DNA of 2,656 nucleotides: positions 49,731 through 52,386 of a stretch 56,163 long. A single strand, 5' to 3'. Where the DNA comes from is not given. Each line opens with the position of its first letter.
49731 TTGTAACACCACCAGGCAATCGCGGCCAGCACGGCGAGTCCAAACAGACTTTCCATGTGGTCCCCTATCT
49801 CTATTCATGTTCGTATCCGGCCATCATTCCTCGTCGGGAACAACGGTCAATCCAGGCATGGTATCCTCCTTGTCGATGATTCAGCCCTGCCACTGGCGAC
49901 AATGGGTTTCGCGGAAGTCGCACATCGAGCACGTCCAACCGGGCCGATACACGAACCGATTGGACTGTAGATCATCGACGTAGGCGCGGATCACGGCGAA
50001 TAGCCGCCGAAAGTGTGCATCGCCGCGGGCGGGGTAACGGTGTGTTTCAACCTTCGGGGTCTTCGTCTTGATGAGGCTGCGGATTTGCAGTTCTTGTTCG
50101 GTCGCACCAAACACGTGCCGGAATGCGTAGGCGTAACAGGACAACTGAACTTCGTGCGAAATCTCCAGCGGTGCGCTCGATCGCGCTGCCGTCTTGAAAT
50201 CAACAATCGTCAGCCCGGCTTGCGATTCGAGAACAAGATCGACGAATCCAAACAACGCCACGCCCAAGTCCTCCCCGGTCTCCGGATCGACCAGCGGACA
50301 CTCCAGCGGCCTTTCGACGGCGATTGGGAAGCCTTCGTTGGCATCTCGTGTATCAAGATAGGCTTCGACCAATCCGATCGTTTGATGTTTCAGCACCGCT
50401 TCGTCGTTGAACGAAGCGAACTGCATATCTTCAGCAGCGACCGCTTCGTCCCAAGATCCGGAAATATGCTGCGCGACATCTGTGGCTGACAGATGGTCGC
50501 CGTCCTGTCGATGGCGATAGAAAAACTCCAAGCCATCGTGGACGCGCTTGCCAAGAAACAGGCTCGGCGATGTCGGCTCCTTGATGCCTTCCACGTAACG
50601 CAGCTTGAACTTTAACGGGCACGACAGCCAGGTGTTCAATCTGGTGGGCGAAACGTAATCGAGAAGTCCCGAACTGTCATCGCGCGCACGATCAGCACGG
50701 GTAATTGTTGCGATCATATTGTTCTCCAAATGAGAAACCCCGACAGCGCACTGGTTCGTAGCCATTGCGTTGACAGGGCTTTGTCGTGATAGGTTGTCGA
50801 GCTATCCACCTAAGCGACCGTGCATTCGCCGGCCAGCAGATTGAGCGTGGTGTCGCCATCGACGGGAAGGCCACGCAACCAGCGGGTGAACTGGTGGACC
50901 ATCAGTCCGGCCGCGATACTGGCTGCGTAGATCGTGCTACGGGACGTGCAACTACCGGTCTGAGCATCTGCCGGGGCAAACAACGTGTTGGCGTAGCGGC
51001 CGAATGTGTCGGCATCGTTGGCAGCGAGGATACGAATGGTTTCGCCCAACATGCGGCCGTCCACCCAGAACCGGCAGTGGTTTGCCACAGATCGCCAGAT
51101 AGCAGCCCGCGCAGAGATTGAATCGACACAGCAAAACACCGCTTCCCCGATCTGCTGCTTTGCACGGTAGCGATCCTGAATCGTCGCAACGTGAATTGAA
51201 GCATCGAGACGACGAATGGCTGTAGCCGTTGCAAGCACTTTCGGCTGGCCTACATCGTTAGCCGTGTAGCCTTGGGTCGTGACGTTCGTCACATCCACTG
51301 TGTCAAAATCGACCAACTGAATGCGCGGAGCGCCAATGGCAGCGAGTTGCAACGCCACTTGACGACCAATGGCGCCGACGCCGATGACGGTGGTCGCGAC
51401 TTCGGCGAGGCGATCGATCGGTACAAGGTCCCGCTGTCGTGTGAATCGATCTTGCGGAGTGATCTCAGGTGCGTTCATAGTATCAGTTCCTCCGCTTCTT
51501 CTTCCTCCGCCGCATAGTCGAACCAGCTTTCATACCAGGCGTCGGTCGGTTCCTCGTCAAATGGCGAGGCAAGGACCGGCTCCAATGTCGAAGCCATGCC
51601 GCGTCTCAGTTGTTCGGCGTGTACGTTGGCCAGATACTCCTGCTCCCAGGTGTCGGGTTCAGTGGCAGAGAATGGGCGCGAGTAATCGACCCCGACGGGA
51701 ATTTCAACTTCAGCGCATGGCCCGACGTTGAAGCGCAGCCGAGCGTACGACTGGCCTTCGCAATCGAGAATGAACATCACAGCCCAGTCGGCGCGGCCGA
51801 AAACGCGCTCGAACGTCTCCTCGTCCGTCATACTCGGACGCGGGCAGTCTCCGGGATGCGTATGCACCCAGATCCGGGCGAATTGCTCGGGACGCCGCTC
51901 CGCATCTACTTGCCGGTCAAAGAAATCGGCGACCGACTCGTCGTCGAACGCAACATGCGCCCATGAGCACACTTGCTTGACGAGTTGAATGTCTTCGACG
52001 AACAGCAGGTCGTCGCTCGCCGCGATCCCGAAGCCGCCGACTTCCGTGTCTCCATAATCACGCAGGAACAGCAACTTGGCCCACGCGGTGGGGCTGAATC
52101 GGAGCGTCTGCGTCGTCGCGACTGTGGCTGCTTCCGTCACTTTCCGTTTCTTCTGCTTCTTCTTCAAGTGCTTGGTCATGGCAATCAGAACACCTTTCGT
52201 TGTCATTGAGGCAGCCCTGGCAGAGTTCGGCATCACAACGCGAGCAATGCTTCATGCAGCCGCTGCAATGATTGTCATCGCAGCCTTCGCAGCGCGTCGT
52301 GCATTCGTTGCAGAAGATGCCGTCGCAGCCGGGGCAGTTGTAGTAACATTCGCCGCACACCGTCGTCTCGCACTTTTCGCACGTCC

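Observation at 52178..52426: E2-like protein carries a 21-cysteine, ten-CxxC repeat domain (possible built-in E3/RING-like or substrate-recognition module)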

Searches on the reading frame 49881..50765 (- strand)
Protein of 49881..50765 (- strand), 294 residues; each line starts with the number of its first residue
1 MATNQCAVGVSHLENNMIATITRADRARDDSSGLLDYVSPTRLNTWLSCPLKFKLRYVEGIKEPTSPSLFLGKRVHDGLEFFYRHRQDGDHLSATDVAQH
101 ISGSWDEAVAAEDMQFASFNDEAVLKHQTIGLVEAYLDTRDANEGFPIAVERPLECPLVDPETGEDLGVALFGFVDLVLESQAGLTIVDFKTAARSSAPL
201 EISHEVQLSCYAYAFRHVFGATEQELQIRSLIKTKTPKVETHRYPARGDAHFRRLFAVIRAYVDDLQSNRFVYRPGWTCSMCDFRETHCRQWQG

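Call 3: search_protein_families(library=pfam, proteins=[window:49881-50765:-], max_evalue=0.1)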
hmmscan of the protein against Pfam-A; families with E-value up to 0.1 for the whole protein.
window:49881-50765:- (294 aa): 2 families
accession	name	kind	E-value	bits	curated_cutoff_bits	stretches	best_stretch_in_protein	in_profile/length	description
PF12705.13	PDDEXK_1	-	1.5e-32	113.9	22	1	38-286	2-244/247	PD-(D/E)XK nuclease superfamily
PF10926.14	DUF2800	-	0.0094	15.6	21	1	43-219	9-164/368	Protein of unknown function (DUF2800)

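Call 4: search_protein_families(library=ncbifam, proteins=[window:49881-50765:-], max_evalue=0.1)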
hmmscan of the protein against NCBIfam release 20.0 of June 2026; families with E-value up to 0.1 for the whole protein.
window:49881-50765:- (294 aa): 1 family
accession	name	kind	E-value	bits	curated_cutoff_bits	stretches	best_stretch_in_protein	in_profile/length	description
TIGR00372.1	cas4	equivalog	1.7e-08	34.5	65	2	170-286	67-176/180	CRISPR-associated protein Cas4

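Call 5: search_protein_families(library=padloc, proteins=[window:49881-50765:-], max_evalue=0.1)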
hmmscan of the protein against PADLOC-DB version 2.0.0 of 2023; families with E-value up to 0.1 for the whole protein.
window:49881-50765:- (294 aa): 6 families
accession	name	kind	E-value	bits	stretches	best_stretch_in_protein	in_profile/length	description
PDLC01250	Cas4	-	6.9e-10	37.5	2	168-286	59-165/168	"CAS-I,CAS-II,CAS-III,CAS-IV,CAS-V,CAS-VI; acquisition_associated"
PDLC00059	DruK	-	1.4e-09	35.6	1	37-233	8-188/326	PD-(D/E)XK nuclease superfamily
PDLC00943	Cas4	-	4.5e-09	34.5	2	170-286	67-176/180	CRISPR-associated protein Cas4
PDLC00944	Cas4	-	7.9e-06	24.2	1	169-221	65-115/177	Cas4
PDLC00060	DruK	-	1.9e-05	22.2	1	168-290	140-260/347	PD-(D/E)XK nuclease superfamily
PDLC02083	Cas4_II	-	0.00017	20.1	1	172-264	74-160/186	-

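Call 63: search_protein_families(library=phrogs, proteins=[window:49881-50765:-], max_evalue=0.01)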
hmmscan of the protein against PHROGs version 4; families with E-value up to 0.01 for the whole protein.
window:49881-50765:- (294 aa): 7 families
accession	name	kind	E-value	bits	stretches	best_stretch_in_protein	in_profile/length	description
phrog_69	-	DNA, RNA and nucleotide metabolism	4.9e-25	89.5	1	20-293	71-327/501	exonuclease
phrog_1218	-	DNA, RNA and nucleotide metabolism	2.9e-15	57.4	1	40-223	12-193/364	exonuclease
phrog_33176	-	unknown function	4e-12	46.6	1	159-224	230-295/380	-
phrog_298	-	DNA, RNA and nucleotide metabolism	1.1e-07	32.6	1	165-257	162-251/293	exonuclease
phrog_1706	-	DNA, RNA and nucleotide metabolism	0.00016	22.2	1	48-286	57-240/293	CRISPR/Cas system associated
phrog_8097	-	DNA, RNA and nucleotide metabolism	0.00044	20.1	0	39-80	4-49/598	exonuclease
phrog_3953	-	DNA, RNA and nucleotide metabolism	0.009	16.7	0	162-233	83-148/186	exonuclease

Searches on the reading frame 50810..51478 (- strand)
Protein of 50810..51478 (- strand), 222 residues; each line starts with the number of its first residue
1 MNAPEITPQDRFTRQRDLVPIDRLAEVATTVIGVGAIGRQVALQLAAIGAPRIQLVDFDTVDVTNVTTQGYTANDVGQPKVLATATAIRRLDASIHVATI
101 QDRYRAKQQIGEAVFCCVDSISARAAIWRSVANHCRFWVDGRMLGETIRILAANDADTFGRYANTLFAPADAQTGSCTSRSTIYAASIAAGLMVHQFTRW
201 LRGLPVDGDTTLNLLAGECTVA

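Call 3: search_protein_families(library=pfam, proteins=[window:50810-51478:-], max_evalue=0.1)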
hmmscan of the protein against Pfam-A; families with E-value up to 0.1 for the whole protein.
window:50810-51478:- (222 aa): 6 families
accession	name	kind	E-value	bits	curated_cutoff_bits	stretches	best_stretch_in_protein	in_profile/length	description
PF00899.27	ThiF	-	3e-24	85.9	28.1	1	22-204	16-205/238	ThiF family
PF03721.20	UDPG_MGDP_dh_N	-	0.0016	18.5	27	1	30-99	4-72/187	UDP-glucose/GDP-mannose dehydrogenase family, NAD binding domain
PF02254.24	TrkA_N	-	0.0032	18.2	23.8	1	30-92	2-64/116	TrkA-N domain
PF02826.25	2-Hacid_dh_C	-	0.0036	17.1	25.1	1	14-70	24-79/178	D-isomer specific 2-hydroxyacid dehydrogenase, NAD binding domain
PF02558.23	ApbA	-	0.0061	16.6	22.2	1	30-84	2-55/150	Ketopantoate reductase PanE/ApbA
PF02737.24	3HCDH_N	-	0.011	16.1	22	1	30-135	3-104/180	3-hydroxyacyl-CoA dehydrogenase, NAD binding domain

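Call 4: search_protein_families(library=ncbifam, proteins=[window:50810-51478:-], max_evalue=0.1)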
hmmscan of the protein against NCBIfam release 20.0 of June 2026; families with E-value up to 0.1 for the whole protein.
window:50810-51478:- (222 aa): 24 families
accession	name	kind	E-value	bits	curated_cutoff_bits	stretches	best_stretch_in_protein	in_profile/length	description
TIGR02356.1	adenyl_thiF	equivalog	1.6e-18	66.8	275.25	1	22-183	17-184/203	thiazole biosynthesis adenylyltransferase ThiF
NF006395.0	PRK08644.1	equivalog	1.5e-17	64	159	1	21-106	25-110/215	sulfur carrier protein ThiS adenylyltransferase ThiF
TIGR02354.1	thiF_fam2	equivalog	3.4e-15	56.5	152.2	1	22-103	17-98/200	thiamine biosynthesis protein ThiF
NF004281.0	PRK05690.1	subfamily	1.2e-14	54.1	266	1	22-144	28-159/250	molybdopterin-synthase adenylyltransferase MoeB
NF004111.0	PRK05600.1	equivalog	5.8e-14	52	437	1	22-108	37-124/371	ThiF family adenylyltransferase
NF006444.0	PRK08762.1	equivalog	7.2e-12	44.6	449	1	23-107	144-229/387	molybdopterin-synthase adenylyltransferase MoeB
TIGR02355.1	moeB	equivalog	6e-11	42.2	376.55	1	16-125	14-129/240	molybdopterin-synthase adenylyltransferase MoeB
NF047750.1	SAMPActivE1UbaA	equivalog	4.7e-10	39.2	450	1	23-107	29-114/270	SAMP-activating enzyme E1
NF058523.1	6A-MBL_cap2_3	equivalog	1.7e-09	36.8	320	1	25-101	297-372/665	anti-phage 6A-MBL system cap2_3 protein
TIGR03736.1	PRTRC_ThiF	hypoth_equivalog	2.7e-09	36.7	144.75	1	27-140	12-139/245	PRTRC system ThiF family protein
NF005902.0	PRK07878.1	equivalog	8.1e-09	34.8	647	1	23-107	39-124/392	adenylyltransferase/sulfurtransferase MoeZ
NF011696.0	PRK15116.1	equivalog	2.3e-08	34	304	1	22-107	26-112/268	tRNA cyclic N6-threonylcarbamoyladenosine(37) synthase TcdA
NF005646.0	PRK07411.1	equivalog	4.2e-08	32.7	633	1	23-106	35-119/390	molybdopterin-synthase adenylyltransferase MoeB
NF006204.0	PRK08328.1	equivalog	3.4e-07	30.1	339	1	22-108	23-111/231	hypothetical protein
NF009123.0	PRK12475.1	subfamily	1e-06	28.3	510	1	11-101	4-102/338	MoeB/ThiF family adenylyltransferase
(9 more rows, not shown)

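Call 5: search_protein_families(library=padloc, proteins=[window:50810-51478:-], max_evalue=0.1)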
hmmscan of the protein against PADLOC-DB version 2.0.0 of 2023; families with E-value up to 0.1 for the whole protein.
window:50810-51478:- (222 aa): 32 families (the best 25 are shown)
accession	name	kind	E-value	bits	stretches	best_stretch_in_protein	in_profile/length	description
PDLC00829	E1-E2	-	4.8e-15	53.6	1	16-127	161-279/426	E1-E2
PDLC00855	E1-E2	-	3.2e-11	41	1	16-104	292-380/579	E1-E2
PDLC00847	E1-E2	-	3.5e-11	40.2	1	6-114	265-374/523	E1-E2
PDLC00836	E1-E2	-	3.7e-11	40.3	1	21-92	336-407/602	E1-E2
PDLC00832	E1-E2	-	4.3e-11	39.7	1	20-131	332-443/588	E1-E2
PDLC00828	E1-E2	-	5.1e-11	40.5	1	17-125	166-281/431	E1-E2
PDLC00848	E1-E2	-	2.6e-10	37.2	1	23-109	371-457/607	E1-E2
PDLC00837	E1-E2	-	1.2e-09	35.5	1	27-105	326-408/593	E1-E2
PDLC00857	E1-E2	-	1.4e-09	35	1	13-109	332-429/589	E1-E2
PDLC00844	E1-E2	-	3.5e-09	33.8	1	21-105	271-356/489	E1-E2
PDLC00851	E1-E2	-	1.3e-08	32.2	1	23-203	237-404/491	E1-E2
PDLC00840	E1-E2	-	3.5e-08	30.9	1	20-108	207-293/458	E1-E2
PDLC00850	E1-E2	-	5.1e-08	29.8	1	28-102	316-390/566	E1-E2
PDLC00856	E1-E2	-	7.6e-08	29.3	1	12-99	308-395/573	E1-E2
PDLC00839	E1-E2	-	9e-08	28.8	1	23-99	367-443/602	E1-E2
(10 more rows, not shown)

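Call 63: search_protein_families(library=phrogs, proteins=[window:50810-51478:-], max_evalue=0.01)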
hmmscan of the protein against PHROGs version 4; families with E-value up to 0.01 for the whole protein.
window:50810-51478:- (222 aa): 3 families
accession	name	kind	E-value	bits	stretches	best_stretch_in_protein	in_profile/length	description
phrog_19840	-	unknown function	5.6e-13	50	1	22-122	119-227/367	-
phrog_15670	-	unknown function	1.9e-12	48.2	1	28-201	23-199/228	-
phrog_37075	-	unknown function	3.1e-06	27.8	1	21-107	17-104/256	-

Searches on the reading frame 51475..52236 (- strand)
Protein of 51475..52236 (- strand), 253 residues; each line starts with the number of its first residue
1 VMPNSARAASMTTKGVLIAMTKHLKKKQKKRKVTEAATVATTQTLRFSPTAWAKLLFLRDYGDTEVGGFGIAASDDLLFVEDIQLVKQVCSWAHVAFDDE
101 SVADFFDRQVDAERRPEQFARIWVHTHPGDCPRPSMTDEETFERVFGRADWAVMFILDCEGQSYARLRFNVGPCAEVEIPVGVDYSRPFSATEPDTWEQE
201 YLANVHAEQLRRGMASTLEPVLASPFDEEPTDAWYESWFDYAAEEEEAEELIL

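Call 3: search_protein_families(library=pfam, proteins=[window:51475-52236:-], max_evalue=0.1)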
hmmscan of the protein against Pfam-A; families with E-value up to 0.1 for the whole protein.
window:51475-52236:- (253 aa): 1 family
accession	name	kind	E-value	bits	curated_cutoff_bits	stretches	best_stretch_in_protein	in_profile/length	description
PF14464.11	Prok-JAB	-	0.00011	22.5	25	1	101-159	50-103/114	Prokaryotic homologs of the JAB domain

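Call 4: search_protein_families(library=ncbifam, proteins=[window:51475-52236:-], max_evalue=0.1)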
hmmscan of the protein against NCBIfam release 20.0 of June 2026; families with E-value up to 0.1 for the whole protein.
window:51475-52236:- (253 aa): 3 families
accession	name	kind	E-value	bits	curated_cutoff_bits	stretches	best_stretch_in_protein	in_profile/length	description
NF050170.1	CDNTaseCGASCap3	equivalog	0.0014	18.9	200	1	123-157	99-132/153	CBASS system CD-NTase/cGAS isopeptidase Cap3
TIGR02256.1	ICE_VC0181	hypoth_equivalog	0.0022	17.9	127.6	1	123-157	79-111/131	conserved hypothetical protein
NF051859.1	AlbFlvMonOxTrpSyn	equivalog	0.062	11.8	700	1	32-80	316-361/457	bifunctional albaflavenone monooxygenase/terpene synthase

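Call 5: search_protein_families(library=padloc, proteins=[window:51475-52236:-], max_evalue=0.1)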
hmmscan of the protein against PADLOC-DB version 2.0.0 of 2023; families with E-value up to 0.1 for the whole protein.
window:51475-52236:- (253 aa): 9 families
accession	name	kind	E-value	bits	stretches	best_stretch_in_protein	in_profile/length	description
PDLC00891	JAB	-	5.9e-05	20.6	1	118-154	88-123/159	JAB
PDLC00896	JAB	-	0.00012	19.9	1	123-165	97-142/159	JAB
PDLC00909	JAB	-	0.0003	18.5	1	106-149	87-129/168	JAB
PDLC00892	JAB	-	0.00063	17.4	1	92-160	65-135/174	JAB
PDLC00902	JAB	-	0.00078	17.1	1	122-149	98-124/159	JAB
PDLC00887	JAB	-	0.0013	16.7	1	125-150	100-125/160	JAB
PDLC00894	JAB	-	0.0022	16.1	1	123-156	100-133/158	JAB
PDLC00898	JAB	-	0.0048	14.5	1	123-149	99-124/162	JAB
PDLC00900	JAB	-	0.0075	14.4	1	85-140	58-109/159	JAB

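Call 63: search_protein_families(library=phrogs, proteins=[window:51475-52176:-], max_evalue=0.01)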
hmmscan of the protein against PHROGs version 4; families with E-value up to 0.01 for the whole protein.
window:51475-52176:- (233 aa): 0 families
